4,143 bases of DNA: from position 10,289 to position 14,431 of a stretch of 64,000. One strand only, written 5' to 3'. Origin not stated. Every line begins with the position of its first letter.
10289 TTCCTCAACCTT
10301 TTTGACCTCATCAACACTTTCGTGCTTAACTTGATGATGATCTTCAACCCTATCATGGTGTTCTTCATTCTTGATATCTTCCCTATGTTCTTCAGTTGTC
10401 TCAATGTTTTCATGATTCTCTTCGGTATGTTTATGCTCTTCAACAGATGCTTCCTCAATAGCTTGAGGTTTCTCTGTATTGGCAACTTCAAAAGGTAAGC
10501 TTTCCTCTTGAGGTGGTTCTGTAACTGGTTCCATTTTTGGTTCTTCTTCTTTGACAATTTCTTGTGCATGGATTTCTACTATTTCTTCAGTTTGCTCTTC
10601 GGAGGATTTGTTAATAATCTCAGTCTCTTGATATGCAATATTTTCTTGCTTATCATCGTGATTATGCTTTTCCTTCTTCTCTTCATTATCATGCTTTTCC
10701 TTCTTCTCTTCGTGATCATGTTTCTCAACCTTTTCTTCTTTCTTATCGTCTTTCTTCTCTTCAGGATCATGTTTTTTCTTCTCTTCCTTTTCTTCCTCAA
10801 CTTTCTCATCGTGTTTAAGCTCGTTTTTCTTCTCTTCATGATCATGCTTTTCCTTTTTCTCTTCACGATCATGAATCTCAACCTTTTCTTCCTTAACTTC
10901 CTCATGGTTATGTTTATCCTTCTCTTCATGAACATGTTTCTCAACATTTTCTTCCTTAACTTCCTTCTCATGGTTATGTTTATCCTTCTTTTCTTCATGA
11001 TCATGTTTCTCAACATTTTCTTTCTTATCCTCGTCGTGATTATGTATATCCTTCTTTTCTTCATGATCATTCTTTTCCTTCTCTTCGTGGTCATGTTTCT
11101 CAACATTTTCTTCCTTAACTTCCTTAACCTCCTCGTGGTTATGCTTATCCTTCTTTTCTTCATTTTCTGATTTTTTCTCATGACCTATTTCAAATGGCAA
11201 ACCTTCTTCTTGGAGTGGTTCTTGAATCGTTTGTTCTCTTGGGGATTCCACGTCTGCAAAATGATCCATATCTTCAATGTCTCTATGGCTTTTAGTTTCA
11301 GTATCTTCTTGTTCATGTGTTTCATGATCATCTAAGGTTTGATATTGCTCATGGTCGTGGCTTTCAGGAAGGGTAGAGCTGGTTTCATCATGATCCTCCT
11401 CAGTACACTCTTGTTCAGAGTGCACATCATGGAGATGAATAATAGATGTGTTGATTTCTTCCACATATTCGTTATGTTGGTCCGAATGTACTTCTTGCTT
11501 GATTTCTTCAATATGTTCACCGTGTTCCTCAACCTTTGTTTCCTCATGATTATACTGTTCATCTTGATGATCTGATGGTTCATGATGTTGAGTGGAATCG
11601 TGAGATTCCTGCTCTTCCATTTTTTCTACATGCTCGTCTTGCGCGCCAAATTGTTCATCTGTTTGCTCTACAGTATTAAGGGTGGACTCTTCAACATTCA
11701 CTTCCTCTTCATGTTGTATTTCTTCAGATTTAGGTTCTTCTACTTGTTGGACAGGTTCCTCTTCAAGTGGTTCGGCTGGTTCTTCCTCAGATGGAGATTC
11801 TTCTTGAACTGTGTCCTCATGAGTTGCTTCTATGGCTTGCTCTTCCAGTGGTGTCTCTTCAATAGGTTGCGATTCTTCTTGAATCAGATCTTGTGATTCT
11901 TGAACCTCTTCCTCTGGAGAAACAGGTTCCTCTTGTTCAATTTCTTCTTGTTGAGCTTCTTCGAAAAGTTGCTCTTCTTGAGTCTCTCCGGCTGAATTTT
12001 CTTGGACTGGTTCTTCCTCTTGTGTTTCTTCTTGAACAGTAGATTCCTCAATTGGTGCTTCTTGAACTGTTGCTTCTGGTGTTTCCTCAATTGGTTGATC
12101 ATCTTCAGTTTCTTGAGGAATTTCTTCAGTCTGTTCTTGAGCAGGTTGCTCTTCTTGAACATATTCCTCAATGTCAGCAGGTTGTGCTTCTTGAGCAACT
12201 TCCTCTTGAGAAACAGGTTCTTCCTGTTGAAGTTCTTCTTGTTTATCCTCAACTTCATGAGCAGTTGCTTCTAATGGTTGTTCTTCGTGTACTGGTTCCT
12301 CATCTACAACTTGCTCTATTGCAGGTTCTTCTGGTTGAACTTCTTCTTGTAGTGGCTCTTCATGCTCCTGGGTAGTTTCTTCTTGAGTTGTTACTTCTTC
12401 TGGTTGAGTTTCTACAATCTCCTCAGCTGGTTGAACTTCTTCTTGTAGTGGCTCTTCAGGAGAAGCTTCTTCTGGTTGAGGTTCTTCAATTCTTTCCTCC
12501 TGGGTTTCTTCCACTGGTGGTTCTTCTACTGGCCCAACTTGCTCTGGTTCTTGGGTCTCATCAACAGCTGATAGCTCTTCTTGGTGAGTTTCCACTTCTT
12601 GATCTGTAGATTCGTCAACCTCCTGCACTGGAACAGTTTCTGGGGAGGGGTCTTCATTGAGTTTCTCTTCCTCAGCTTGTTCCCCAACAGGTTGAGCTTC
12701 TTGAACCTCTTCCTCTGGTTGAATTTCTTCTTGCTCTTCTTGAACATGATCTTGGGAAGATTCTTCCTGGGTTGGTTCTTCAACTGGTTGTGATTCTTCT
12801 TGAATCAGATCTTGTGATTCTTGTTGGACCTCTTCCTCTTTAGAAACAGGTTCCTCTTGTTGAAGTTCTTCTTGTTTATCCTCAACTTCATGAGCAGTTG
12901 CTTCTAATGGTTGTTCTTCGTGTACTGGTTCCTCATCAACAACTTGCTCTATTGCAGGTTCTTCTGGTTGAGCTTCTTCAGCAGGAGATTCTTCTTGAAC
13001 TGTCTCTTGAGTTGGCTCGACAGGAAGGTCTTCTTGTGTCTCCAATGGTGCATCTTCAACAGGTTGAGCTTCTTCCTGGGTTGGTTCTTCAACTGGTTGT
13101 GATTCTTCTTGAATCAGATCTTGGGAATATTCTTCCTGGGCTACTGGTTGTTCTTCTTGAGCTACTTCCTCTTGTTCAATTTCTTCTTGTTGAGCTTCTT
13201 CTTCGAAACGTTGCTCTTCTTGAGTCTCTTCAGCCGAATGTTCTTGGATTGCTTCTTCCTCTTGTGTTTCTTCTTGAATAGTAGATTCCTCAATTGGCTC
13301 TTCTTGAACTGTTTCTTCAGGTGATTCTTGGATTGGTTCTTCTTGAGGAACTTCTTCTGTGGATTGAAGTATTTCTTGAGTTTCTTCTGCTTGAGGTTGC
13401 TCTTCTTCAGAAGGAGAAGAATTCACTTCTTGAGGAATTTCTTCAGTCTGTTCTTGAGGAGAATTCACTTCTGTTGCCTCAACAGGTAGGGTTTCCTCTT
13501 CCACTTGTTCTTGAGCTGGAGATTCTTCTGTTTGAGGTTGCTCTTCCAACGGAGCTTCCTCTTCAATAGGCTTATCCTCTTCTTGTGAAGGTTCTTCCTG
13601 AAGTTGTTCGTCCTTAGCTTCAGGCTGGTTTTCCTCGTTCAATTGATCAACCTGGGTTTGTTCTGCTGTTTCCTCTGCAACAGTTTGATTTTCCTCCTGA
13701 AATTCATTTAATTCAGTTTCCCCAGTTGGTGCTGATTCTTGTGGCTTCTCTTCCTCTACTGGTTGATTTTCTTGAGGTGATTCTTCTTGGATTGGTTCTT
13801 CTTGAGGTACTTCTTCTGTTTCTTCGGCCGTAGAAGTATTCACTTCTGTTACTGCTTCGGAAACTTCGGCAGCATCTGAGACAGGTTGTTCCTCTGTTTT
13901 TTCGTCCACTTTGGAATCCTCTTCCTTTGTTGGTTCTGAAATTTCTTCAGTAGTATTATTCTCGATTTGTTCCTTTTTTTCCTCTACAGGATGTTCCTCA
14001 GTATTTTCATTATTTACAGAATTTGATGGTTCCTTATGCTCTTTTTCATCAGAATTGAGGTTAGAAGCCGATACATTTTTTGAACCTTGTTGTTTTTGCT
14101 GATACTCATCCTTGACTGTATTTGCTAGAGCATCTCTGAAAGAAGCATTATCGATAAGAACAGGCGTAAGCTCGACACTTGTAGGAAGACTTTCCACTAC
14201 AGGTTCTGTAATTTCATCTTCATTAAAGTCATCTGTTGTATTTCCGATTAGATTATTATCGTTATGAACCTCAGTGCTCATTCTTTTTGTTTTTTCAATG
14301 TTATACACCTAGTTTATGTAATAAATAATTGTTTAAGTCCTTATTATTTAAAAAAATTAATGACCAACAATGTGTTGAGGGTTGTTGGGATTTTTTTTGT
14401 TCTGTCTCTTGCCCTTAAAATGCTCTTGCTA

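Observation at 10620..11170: His-rich KHDHEEK coding minisatellite, a candidate metal-binding module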

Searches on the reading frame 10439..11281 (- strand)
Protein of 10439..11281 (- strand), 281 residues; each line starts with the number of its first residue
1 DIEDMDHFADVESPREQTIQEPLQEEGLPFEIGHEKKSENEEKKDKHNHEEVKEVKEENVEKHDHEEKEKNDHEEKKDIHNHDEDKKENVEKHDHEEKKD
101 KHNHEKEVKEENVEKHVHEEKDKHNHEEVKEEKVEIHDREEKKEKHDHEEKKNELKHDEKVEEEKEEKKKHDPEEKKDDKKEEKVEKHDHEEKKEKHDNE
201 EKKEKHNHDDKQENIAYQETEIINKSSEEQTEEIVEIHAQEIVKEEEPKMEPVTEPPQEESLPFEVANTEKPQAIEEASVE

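Call 28: predict_structure(protein=window:10439-11281:-)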
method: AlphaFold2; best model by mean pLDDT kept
length: 281 residues; sequences in the alignment: 1
mean_pLDDT: 53.3   pTM: 0.20
mean pLDDT of the five models: 53.3, 51.1, 48.6, 48.1, 43.6
residues with pLDDT >= 90: 0; 70-90: 0; 50-70: 206; < 50: 75
segments of 3 or more residues with pLDDT < 50: 30-35, 37-42, 47-51, 57-60, 190-192, 241-243, 262-264, 266-269, 275-281
pLDDT, mean of each block of 10 residues (from residue 1): 57 49 51 44 48 49 55 55 55 57 63 58 56 54 59 61 58 56 50 53 51 54 49 53 49 52 50 46 40
secondary structure, 60 per line:
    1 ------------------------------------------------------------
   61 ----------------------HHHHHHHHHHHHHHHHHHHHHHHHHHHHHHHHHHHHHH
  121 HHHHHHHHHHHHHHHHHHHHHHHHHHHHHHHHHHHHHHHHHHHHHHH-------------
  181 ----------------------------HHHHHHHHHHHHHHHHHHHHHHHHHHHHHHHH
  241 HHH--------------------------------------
elements in order: H83-167 H209-243
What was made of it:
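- On ER/K single alpha-helix (SAH) domain: AlphaFold2 single-sequence: helices at residues 83-167 and 209-243 of the 281-aa query, but pLDDT 50-63 and pTM 0.20 (call 28).
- Closest known: ER/K single alpha-helix. Same: AlphaFold2 draws a helix at low confidence (call 28).
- Single-sequence AlphaFold2 draws helices over aa ~1092-1176 and ~1218-1252 (call 28). The model has pLDDT of only 50-63 and pTM of 0.20 (call 28).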

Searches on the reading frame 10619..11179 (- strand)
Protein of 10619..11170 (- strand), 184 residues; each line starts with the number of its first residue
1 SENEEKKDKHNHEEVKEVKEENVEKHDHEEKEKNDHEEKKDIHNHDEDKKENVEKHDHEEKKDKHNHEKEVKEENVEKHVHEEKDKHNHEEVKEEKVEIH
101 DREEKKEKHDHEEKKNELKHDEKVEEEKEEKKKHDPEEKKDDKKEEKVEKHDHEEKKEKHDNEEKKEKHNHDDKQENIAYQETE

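Call 16: search_protein_families(library=pfam, proteins=[window:10619-11170:-], max_evalue=10)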
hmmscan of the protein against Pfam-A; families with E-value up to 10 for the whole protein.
seq(184 aa): 0 families

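Call 36: find_homologous_proteins(query=window:10643-11179:-, max_evalue=0.001)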
Query window:10643-11179:-: 8000 candidates shared short words with the query, none scored E <= 0.001.
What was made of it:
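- Tried and rejected: A search of the 179-aa segment against 5.8 billion proteins gave 8000 word-sharing candidates and none at E<=0.001 (call 36).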

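Call 49: search_solved_structures(query=window:10643-11179:-, max_evalue=10, show_alignments=2)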
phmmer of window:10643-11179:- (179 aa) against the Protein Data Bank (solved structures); distinct sequences matched with E-value up to 10: 1.
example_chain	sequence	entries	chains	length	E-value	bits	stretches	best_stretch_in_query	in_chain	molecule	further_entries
6xyw_Ag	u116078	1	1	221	0.17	15.4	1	77-149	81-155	Ribosomal protein L9/RNase H1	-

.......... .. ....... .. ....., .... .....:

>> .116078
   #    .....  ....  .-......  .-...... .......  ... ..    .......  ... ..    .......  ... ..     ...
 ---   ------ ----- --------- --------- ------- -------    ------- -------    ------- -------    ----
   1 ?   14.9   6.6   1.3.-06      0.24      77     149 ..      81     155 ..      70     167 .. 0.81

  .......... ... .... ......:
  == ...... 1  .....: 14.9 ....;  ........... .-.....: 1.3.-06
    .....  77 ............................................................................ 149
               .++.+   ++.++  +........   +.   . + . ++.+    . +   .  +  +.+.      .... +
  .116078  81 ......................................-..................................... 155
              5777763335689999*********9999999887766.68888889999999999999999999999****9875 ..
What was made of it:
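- The segment matches no known metal-binding family or any other protein (calls 16, 36, 49).
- Tried and rejected: PDB sequences gave only a spurious E 0.17 hit (call 49).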

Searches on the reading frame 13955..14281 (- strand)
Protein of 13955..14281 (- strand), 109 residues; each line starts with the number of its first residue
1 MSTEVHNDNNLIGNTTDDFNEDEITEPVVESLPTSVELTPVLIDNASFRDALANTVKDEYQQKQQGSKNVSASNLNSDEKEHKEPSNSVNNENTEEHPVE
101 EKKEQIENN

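Call 16: search_protein_families(library=pfam, proteins=[window:13955-14281:-], max_evalue=10)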
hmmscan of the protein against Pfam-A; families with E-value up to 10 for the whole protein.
seq(109 aa): 3 families
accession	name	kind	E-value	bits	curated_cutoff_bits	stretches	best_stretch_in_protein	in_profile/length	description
PF08123.19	DOT1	-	0.00067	19.7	23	1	18-101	109-188/205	Histone methylation protein DOT1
PF22251.1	PFF1_TM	-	1.5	8.7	32.3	1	46-105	110-171/300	Vacuolar membrane protease, transmembrane domain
PF01080.22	Presenilin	-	9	5.4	34.3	1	58-99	283-324/408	Presenilin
